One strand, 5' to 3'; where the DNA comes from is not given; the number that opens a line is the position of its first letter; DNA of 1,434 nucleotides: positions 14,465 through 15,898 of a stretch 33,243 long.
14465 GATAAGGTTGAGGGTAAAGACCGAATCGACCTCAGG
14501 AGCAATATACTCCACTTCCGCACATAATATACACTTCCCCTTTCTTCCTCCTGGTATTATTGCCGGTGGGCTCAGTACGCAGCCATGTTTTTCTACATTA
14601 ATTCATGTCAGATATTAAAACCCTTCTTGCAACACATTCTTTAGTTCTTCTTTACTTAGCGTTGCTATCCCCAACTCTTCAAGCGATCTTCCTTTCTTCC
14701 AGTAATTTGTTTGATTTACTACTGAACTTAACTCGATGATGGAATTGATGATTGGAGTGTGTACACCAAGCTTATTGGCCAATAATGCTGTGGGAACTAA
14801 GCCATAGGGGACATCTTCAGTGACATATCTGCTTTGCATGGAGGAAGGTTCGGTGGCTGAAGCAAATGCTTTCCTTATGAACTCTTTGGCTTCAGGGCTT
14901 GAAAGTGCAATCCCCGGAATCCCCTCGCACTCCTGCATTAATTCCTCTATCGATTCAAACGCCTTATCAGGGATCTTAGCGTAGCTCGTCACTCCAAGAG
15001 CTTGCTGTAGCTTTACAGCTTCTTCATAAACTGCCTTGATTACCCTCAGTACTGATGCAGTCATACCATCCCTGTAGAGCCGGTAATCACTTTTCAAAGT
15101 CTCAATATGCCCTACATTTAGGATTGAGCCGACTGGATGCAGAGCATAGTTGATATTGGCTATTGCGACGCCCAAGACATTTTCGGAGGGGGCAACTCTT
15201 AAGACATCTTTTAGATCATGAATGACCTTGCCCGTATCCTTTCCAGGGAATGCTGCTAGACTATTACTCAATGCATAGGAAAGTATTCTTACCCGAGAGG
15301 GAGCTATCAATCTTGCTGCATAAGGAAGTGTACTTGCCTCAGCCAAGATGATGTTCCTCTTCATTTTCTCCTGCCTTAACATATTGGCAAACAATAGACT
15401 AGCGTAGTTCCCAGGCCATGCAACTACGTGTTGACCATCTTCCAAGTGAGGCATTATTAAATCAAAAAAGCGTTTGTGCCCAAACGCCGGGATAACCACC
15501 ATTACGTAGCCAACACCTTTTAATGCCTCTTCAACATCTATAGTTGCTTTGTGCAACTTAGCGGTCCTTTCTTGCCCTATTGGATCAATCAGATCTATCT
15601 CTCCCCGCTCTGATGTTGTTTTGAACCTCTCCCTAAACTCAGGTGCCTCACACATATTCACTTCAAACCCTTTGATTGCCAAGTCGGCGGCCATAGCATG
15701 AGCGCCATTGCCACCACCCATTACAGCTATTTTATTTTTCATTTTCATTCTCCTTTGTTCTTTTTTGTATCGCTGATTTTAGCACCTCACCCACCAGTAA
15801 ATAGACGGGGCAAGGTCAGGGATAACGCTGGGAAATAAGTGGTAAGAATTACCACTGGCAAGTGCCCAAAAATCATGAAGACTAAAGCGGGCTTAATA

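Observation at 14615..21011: IclR-linked TRAP transporter, opine dehydrogenase and OCD-family enzyme form a putative opine/imino-acid catabolic island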

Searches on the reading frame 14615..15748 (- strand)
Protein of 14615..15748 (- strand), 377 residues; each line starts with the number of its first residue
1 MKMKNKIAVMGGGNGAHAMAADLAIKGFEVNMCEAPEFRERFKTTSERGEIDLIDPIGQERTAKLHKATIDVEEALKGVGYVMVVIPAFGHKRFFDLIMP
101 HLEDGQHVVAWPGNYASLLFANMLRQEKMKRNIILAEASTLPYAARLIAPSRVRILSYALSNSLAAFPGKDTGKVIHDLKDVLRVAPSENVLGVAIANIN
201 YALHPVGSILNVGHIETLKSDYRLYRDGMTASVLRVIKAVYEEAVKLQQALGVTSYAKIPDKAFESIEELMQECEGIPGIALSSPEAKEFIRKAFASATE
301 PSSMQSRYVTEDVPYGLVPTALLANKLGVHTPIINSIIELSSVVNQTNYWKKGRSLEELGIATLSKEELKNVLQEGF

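Call 3: search_protein_families(library=pfam, proteins=[window:14615-15748:-])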
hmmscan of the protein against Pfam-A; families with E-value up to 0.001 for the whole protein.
window:14615-15748:- (377 aa): 2 families
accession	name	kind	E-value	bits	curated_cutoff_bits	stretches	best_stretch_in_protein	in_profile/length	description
PF02317.23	Octopine_DH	-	1.9e-33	116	30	1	188-343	2-148/150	NAD/NADP octopine/nopaline dehydrogenase, alpha-helical domain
PF01210.29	NAD_Gly3P_dh_N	-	0.00015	22.2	23.1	1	6-109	1-100/158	NAD-dependent glycerol-3-phosphate dehydrogenase N-terminus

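Call 4: search_protein_families(library=ncbifam, proteins=[window:14615-15748:-])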
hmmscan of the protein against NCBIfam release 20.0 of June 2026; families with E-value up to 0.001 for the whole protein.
window:14615-15748:- (377 aa): 1 family
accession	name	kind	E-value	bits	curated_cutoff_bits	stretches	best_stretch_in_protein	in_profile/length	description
NF000942.0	PRK00094.1-4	subfamily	5.6e-05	22.5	257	1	4-110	2-104/334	NAD(P)H-dependent glycerol-3-phosphate dehydrogenase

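Call 6: search_solved_structures(query=window:14615-15748:-, max_evalue=0.01, show_alignments=2)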
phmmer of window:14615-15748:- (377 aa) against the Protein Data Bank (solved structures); distinct sequences matched with E-value up to 0.01: 3.
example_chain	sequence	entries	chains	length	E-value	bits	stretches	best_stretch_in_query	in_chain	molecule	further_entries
1bg6_A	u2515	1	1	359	1.1e-35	126.5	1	6-370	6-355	N-(1-D-CARBOXYLETHYL)-L-NORVALINE DEHYDROGENASE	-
3iqd_B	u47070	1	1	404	4.1e-12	49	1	5-189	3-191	Octopine dehydrogenase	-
3c7a_A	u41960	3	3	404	5.1e-12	48.7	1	5-189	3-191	Octopine dehydrogenase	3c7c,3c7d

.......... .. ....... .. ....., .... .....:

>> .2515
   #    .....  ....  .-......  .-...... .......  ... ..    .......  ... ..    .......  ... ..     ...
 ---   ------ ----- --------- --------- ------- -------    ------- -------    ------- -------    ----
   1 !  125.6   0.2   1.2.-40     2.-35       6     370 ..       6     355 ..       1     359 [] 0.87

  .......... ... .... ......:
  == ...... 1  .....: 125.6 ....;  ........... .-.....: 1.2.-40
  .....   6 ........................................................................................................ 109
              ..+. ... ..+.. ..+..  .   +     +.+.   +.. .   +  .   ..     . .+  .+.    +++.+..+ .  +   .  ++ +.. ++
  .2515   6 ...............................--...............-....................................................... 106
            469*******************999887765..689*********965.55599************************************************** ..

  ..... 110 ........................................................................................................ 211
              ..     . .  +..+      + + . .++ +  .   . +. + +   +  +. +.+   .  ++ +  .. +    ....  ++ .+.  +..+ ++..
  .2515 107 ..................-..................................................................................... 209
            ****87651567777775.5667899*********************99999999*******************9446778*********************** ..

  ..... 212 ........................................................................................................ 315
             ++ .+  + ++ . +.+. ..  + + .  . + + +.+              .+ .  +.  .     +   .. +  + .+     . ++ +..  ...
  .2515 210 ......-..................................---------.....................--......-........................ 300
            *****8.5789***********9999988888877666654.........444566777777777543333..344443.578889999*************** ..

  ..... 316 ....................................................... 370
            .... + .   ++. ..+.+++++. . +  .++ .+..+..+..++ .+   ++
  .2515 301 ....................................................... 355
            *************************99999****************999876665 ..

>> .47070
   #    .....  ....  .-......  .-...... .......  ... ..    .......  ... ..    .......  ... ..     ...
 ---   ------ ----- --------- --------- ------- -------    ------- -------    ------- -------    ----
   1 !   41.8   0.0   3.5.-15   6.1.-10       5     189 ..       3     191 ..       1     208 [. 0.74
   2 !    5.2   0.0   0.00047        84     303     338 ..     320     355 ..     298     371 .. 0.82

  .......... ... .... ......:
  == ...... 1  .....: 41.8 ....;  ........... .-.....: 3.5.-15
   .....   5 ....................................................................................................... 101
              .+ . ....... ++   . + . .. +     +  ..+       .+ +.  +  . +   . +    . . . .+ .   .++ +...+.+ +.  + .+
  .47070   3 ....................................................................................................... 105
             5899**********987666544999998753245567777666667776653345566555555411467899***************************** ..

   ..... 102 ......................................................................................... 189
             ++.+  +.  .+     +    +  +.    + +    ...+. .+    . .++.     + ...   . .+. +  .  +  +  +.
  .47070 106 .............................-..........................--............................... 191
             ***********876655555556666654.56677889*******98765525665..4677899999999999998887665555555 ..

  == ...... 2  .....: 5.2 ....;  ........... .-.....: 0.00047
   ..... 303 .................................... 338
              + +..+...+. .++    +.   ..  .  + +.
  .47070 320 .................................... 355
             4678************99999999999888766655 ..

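Call 9: find_homologous_proteins(query=window:14615-15748:-)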
Query window:14615-15748:- (377 aa): 420 proteins with E <= 0.001 among 8000 candidates; the best 120 are listed.
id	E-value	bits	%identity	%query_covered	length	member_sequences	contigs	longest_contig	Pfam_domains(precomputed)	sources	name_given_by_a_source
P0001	1.4e-242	822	100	99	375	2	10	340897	PF02317.24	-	-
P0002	1.3e-169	582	71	99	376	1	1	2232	PF02317.24,PF01210.30,PF03807.24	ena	-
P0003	1.6e-162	558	68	99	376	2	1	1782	PF02317.24,PF01210.30,PF03807.24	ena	-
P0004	5.3e-127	442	56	99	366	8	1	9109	PF02317.24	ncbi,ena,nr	ncbi:NAD/NADP octopine/nopaline dehydrogenase family protein [Dehalococcoidia bacterium]|nr:NAD/NADP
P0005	1.9e-124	433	57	99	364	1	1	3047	PF02317.24,PF01210.30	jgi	-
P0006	8.9e-124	431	57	99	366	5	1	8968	PF02317.24,PF01210.30,PF07991.19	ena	-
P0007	1.3e-123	431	56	100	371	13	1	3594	PF02317.24,PF01210.30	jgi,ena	-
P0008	9.3e-123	428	57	99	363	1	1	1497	PF02317.24,PF01210.30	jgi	-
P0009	2.3e-122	426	56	99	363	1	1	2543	PF02317.24,PF01210.30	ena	-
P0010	2.6e-122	426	55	100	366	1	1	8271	PF02317.24,PF01210.30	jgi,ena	-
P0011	4.2e-122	426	56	100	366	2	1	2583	PF02317.24,PF07991.19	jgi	-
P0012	4.8e-122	425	55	99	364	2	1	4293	PF02317.24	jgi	-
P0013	5.2e-122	425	57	99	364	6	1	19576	PF02317.24,PF07991.19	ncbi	-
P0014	3.0e-121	423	55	100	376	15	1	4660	PF02317.24,PF07991.19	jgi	jgi:opine dehydrogenase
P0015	3.6e-121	423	55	99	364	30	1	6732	PF02317.24,PF07991.19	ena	-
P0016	4.8e-121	422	56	99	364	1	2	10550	PF02317.24,PF07991.19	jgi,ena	-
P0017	5.6e-121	422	56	98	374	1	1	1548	PF02317.24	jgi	-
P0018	9.5e-121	421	55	99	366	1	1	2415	PF02317.24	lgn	-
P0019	1.5e-120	420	55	99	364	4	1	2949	PF02317.24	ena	-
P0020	1.7e-120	420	55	99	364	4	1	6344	PF02317.24,PF01210.30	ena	-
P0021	2.5e-120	420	55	99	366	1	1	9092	PF02317.24,PF01210.30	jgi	jgi:opine dehydrogenase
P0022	3.0e-120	419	54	99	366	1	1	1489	PF02317.24,PF01210.30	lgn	-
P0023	3.3e-120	419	55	99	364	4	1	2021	PF02317.24,PF01210.30,PF07991.19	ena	-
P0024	3.8e-120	419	55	99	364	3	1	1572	PF02317.24,PF01210.30,PF07991.19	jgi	-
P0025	4.9e-120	419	54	99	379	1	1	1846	PF02317.24,PF03807.24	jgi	-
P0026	5.8e-120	419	55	99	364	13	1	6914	PF02317.24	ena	-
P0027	7.0e-120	418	55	100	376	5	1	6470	PF02317.24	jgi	-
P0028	7.5e-120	418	55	99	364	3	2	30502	PF02317.24,PF07991.19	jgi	-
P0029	1.5e-119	417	55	99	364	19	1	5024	PF02317.24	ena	-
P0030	1.6e-119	417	54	100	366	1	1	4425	PF02317.24,PF01210.30,PF03807.24,PF07991.19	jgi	-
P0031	3.2e-119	416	54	99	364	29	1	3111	PF02317.24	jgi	-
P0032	3.7e-119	416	56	99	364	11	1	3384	PF02317.24,PF01210.30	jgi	jgi:opine dehydrogenase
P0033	5.9e-119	415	55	99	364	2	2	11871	PF02317.24,PF01210.30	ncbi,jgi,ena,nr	ncbi:MAG: NAD/NADP octopine/nopaline dehydrogenase family protein [Dehalococcoidia bacterium]|nr:NAD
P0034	6.4e-119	415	55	99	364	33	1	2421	PF02317.24,PF01210.30,PF07991.19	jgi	jgi:opine dehydrogenase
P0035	1.1e-118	414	55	99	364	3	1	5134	PF02317.24,PF07991.19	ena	-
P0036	1.2e-118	414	55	99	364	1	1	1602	PF02317.24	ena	-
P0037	3.4e-118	413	55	99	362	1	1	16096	PF02317.24,PF01210.30,PF03807.24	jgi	jgi:opine dehydrogenase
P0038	6.3e-118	412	55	99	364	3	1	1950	PF02317.24,PF01210.30,PF07991.19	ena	-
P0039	1.0e-117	411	55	99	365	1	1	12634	PF02317.24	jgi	jgi:opine dehydrogenase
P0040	1.3e-117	411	55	99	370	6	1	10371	PF02317.24,PF07991.19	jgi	-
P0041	2.3e-117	410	54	99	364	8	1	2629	PF02317.24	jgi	jgi:opine dehydrogenase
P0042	2.6e-117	410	54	99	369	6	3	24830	PF02317.24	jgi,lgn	-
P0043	3.0e-117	410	54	100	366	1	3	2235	PF02317.24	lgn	-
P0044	3.2e-117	410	54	99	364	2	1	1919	PF02317.24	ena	-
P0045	5.4e-117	409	54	99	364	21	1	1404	PF02317.24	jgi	jgi:opine dehydrogenase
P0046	1.3e-116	408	53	99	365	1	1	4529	PF02317.24,PF01210.30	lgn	-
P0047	1.4e-116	407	54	99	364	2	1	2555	PF02317.24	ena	-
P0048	1.4e-116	407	53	99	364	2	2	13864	PF02317.24,PF01210.30,PF07991.19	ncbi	-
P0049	1.7e-116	407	54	99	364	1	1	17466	PF02317.24,PF07991.19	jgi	-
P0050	3.0e-116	406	54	98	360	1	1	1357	PF02317.24,PF07991.19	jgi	-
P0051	3.2e-116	406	53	100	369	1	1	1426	PF02317.24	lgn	-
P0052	4.3e-116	406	54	99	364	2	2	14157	PF02317.24,PF01210.30,PF07991.19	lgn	-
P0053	6.0e-116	405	54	99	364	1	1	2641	PF02317.24,PF01210.30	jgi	jgi:opine dehydrogenase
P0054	9.0e-116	405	50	100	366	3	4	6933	PF02317.24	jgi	jgi:opine dehydrogenase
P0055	1.2e-115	404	53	99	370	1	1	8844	PF02317.24,PF07991.19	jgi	-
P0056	1.3e-115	404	52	99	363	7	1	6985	PF02317.24,PF03807.24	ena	-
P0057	2.1e-115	404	53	99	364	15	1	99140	PF02317.24,PF01210.30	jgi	jgi:opine dehydrogenase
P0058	2.5e-115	403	53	99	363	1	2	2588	PF02317.24,PF01210.30,PF03807.24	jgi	jgi:opine dehydrogenase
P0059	3.4e-115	403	53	99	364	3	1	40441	PF02317.24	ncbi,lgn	-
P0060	3.5e-115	403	53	99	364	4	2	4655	PF02317.24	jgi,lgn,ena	-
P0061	3.9e-115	403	52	99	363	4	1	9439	PF02317.24,PF03807.24,PF07991.19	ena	-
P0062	4.3e-115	403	53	99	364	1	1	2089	PF02317.24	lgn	-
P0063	8.6e-115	402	51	100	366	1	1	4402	PF02317.24,PF01210.30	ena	-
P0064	1.6e-114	401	53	99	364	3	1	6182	PF02317.24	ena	-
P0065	1.9e-114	400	52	100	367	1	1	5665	PF02317.24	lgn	-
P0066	2.4e-114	400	52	99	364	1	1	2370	PF02317.24,PF07991.19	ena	-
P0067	5.0e-114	399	51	100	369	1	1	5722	PF02317.24,PF01210.30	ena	-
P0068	6.2e-114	399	51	94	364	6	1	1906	PF02317.24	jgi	jgi:opine dehydrogenase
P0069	9.9e-114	398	52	99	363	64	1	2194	PF02317.24,PF01210.30,PF03807.24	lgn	-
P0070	1.2e-113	398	52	99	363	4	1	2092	PF02317.24,PF01210.30,PF03807.24,PF07991.19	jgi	-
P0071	1.7e-113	397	53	99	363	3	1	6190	PF02317.24,PF01210.30,PF03807.24,PF07991.19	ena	-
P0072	1.7e-113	397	53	99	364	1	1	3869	PF02317.24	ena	-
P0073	3.5e-113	396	51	100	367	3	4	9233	PF02317.24,PF03807.24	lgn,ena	-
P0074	1.2e-112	395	51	99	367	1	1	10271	PF02317.24,PF01210.30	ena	-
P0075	1.3e-112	394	50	100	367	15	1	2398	PF02317.24,PF03807.24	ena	-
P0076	3.3e-112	393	50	100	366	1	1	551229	PF02317.24,PF01210.30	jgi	jgi:opine dehydrogenase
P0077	4.2e-112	393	51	100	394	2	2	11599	PF02317.24,PF01210.30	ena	-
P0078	4.5e-112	393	52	99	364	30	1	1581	PF02317.24,PF01210.30,PF07991.19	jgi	jgi:opine dehydrogenase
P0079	9.7e-112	392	51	99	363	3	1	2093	PF02317.24,PF01210.30,PF03807.24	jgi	jgi:opine dehydrogenase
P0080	9.9e-112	391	52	99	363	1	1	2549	PF02317.24,PF01210.30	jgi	jgi:opine dehydrogenase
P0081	1.1e-111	391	51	99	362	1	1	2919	PF02317.24,PF07991.19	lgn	-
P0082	1.4e-111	391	51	98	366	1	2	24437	PF02317.24,PF01210.30,PF03807.24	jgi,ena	-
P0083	1.4e-111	391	52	98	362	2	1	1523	PF02317.24,PF01210.30,PF03807.24,PF07991.19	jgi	jgi:opine dehydrogenase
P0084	2.7e-111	390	50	94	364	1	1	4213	PF02317.24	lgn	-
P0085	2.9e-111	390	50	100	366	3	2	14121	PF02317.24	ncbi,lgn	ncbi:MAG: NAD/NADP octopine/nopaline dehydrogenase family protein [Dehalococcoidia bacterium]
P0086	4.1e-111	389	48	100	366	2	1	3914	PF02317.24,PF01210.30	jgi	jgi:opine dehydrogenase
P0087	6.2e-111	389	52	99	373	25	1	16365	PF02317.24,PF01210.30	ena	-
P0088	9.9e-111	388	50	100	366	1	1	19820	PF02317.24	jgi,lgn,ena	-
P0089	1.2e-110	388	50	100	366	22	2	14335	PF02317.24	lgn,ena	-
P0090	1.3e-110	388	50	99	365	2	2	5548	PF02317.24,PF01210.30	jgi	jgi:opine dehydrogenase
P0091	2.0e-110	387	53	99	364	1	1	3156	PF02317.24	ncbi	-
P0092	2.1e-110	387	49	100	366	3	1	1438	PF02317.24,PF01210.30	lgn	-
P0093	2.6e-110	387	52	98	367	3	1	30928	PF02317.24,PF01210.30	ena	-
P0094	3.5e-110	386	51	99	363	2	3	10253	PF02317.24,PF01210.30,PF03807.24,PF07991.19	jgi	-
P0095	3.7e-110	386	50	100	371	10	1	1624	PF02317.24,PF03807.24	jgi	jgi:opine dehydrogenase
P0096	3.9e-110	386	50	100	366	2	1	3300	PF02317.24,PF01210.30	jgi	jgi:opine dehydrogenase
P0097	4.4e-110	386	53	99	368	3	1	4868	PF02317.24,PF01210.30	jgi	jgi:opine dehydrogenase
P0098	6.1e-110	386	51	99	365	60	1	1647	PF02317.24,PF01210.30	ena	-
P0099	1.1e-109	385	51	99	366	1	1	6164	PF02317.24,PF01210.30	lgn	-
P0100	1.2e-109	385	50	100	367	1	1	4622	PF02317.24,PF01210.30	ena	-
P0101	1.6e-109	384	49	100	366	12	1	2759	PF02317.24,PF01210.30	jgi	jgi:opine dehydrogenase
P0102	2.0e-109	384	50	99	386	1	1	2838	PF02317.24,PF01210.30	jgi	-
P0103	2.3e-109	384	51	100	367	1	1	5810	PF02317.24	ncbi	-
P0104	3.1e-109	383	51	99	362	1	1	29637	PF02317.24,PF01210.30,PF03807.24,PF07991.19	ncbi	ncbi:MAG: NAD/NADP octopine/nopaline dehydrogenase family protein [Dehalococcoidia bacterium]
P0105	3.2e-109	383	50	99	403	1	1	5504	PF02317.24,PF01210.30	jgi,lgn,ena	-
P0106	8.9e-109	382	50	98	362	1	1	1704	PF02317.24,PF03807.24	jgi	-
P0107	9.7e-109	382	49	99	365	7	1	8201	PF02317.24,PF01210.30,PF03807.24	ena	-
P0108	1.1e-108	381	49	100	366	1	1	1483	PF02317.24,PF01210.30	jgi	jgi:opine dehydrogenase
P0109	2.8e-108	380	50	98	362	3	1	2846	PF02317.24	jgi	-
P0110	2.8e-108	380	50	100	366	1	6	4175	PF02317.24,PF01210.30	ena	-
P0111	2.9e-108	380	51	99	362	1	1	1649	PF02317.24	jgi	jgi:opine dehydrogenase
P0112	2.9e-108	380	51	98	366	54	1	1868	PF02317.24,PF01210.30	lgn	-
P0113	3.1e-108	380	48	100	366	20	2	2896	PF02317.24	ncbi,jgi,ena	ncbi:Opine dehydrogenase [subsurface metagenome]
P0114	3.1e-108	380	49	99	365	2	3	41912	PF02317.24,PF01210.30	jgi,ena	jgi:opine dehydrogenase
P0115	3.2e-108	380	49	99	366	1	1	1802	PF02317.24,PF01210.30,PF03807.24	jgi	-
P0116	3.7e-108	380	49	100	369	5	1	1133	PF02317.24,PF01210.30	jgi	jgi:opine dehydrogenase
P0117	4.3e-108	380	49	100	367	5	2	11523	PF02317.24,PF01210.30,PF03807.24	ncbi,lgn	ncbi:MAG: NAD/NADP octopine/nopaline dehydrogenase family protein [Thermodesulfobacteriota bacterium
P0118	4.8e-108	379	50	99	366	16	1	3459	PF02317.24,PF01210.30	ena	-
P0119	4.8e-108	379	49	98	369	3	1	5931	PF02317.24,PF01210.30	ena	-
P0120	6.9e-108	379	50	98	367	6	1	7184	PF02317.24,PF01210.30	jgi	-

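Call 12: find_encoding_contigs(protein=P0001, flank=10000, max_places=4)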
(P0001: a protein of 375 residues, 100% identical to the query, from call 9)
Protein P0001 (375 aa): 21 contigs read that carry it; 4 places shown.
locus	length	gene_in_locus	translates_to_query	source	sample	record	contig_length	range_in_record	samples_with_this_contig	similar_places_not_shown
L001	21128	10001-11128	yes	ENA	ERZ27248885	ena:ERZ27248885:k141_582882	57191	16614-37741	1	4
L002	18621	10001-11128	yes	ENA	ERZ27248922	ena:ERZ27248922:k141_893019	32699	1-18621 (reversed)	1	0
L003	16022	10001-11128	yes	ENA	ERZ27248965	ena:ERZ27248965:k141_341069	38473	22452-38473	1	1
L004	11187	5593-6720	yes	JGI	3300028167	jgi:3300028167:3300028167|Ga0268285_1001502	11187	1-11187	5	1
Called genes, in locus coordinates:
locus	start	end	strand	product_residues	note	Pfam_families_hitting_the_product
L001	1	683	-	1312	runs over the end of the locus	PF04997:RNA_pol_Rpb1_1, PF00623:RNA_pol_Rpb1_2, PF04983:RNA_pol_Rpb1_3, PF05000:RNA_pol_Rpb1_4, PF04998:RNA_pol_Rpb1_5, PF21668:RPOC_hybrid (faint)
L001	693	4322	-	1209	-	PF04563:RNA_pol_Rpb2_1, PF04561:RNA_pol_Rpb2_2, PF04565:RNA_pol_Rpb2_3, PF10385:RNA_pol_Rpb2_45, PF00562:RNA_pol_Rpb2_6, PF04560:RNA_pol_Rpb2_7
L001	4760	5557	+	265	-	PF09339:HTH_IclR, PF12802:MarR_2 (faint), PF01614:IclR_C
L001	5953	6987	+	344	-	PF02423:OCD_Mu_crystall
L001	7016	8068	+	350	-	PF03480:DctP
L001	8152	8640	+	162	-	PF04290:DctQ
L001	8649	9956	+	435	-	PF06808:DctM, PF03600:CitMHS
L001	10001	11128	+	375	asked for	PF02317:Octopine_DH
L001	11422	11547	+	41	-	-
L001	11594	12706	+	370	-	PF12797:Fer4_2 (faint), PF04422:FrhB_FdhB_N, PF04432:FrhB_FdhB_C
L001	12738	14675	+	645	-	PF01855:POR_N, PF17147:PFOR_II (weak), PF12837:Fer4_6 (faint), PF02775:TPP_enzyme_C, PF00037:Fer4 (weak)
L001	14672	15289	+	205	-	PF01558:POR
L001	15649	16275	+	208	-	PF01726:LexA_DNA_bind, PF00717:Peptidase_S24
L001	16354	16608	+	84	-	-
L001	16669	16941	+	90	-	-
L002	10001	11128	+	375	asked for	PF02317:Octopine_DH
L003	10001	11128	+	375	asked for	PF02317:Octopine_DH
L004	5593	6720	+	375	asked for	PF02317:Octopine_DH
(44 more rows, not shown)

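Call 13: find_encoding_contigs(protein=P0076, flank=10000, max_places=2)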
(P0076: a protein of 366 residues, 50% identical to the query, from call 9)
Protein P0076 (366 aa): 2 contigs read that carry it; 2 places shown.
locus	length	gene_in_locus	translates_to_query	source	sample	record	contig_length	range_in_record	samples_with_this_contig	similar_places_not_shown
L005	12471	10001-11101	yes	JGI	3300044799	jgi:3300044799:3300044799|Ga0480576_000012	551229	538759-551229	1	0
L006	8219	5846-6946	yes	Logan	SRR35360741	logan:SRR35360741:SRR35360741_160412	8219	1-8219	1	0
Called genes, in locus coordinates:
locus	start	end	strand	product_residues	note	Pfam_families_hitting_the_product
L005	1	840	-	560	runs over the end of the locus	PF01368:DHH, PF02272:DHHA1, PF17768:RecJ_OB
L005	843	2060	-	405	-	PF00109:ketoacyl-synt, PF00108:Thiolase_N (faint), PF02801:Ketoacyl-synt_C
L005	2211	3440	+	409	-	PF00919:UPF0004, PF04055:Radical_SAM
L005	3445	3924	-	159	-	PF00583:Acetyltransf_1, PF13673:Acetyltransf_10, PF13508:Acetyltransf_7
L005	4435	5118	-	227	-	-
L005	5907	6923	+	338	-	PF04392:ABC_sub_bind, PF13407:Peripla_BP_4 (faint)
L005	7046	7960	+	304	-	PF02653:BPD_transp_2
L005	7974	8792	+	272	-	PF02463:SMC_N (weak), PF00005:ABC_tran, PF13304:AAA_21 (faint)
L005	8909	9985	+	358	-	PF00155:Aminotran_1_2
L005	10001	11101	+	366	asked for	PF01210:NAD_Gly3P_dh_N (faint), PF02317:Octopine_DH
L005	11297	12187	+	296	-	PF00291:PALP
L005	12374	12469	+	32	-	?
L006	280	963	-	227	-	-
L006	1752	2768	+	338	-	PF04392:ABC_sub_bind, PF13407:Peripla_BP_4 (faint)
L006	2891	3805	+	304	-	PF02653:BPD_transp_2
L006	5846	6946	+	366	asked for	PF01210:NAD_Gly3P_dh_N (faint), PF02317:Octopine_DH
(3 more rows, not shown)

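Call 14: find_encoding_contigs(protein=P0057, flank=10000, max_places=2)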
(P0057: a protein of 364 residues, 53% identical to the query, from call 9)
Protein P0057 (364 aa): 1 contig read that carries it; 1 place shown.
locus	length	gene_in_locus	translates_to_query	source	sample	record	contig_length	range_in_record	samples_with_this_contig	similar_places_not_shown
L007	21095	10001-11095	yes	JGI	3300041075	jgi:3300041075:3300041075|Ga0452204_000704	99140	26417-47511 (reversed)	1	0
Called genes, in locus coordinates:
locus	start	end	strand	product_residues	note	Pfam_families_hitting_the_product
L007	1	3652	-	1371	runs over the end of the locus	PF01835:MG2, PF17791:MG3, PF07703:A2M_BRD, PF00207:A2M, PF07678:TED_complement, PF07677:A2M_recep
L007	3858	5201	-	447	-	PF00672:HAMP, PF00512:HisKA, PF02518:HATPase_c, PF13589:HATPase_c_3 (weak)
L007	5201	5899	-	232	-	PF00072:Response_reg, PF00486:Trans_reg_C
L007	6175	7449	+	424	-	PF09136:Glucodextran_B, PF12044:Metallopep (faint), PF12733:Cadherin-like (faint), PF09136:Glucodextran_B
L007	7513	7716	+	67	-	PF14192:DUF4314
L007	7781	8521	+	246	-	PF13451:zf_Tbcl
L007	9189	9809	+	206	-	PF02146:SIR2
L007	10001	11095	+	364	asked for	PF01210:NAD_Gly3P_dh_N (faint), PF02317:Octopine_DH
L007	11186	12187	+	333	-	PF04392:ABC_sub_bind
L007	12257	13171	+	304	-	PF02653:BPD_transp_2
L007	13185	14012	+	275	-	PF02463:SMC_N, PF00005:ABC_tran, PF13304:AAA_21 (faint)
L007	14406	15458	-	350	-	PF00899:ThiF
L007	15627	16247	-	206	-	-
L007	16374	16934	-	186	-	PF12838:Fer4_7, PF13187:Fer4_9, PF13237:Fer4_10, PF25160:LdpA_Fe-S-bd (weak), PF14697:Fer4_21, PF00037:Fer4 (weak), PF12797:Fer4_2 (weak), PF12838:Fer4_7, +8 more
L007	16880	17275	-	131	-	PF04060:FeS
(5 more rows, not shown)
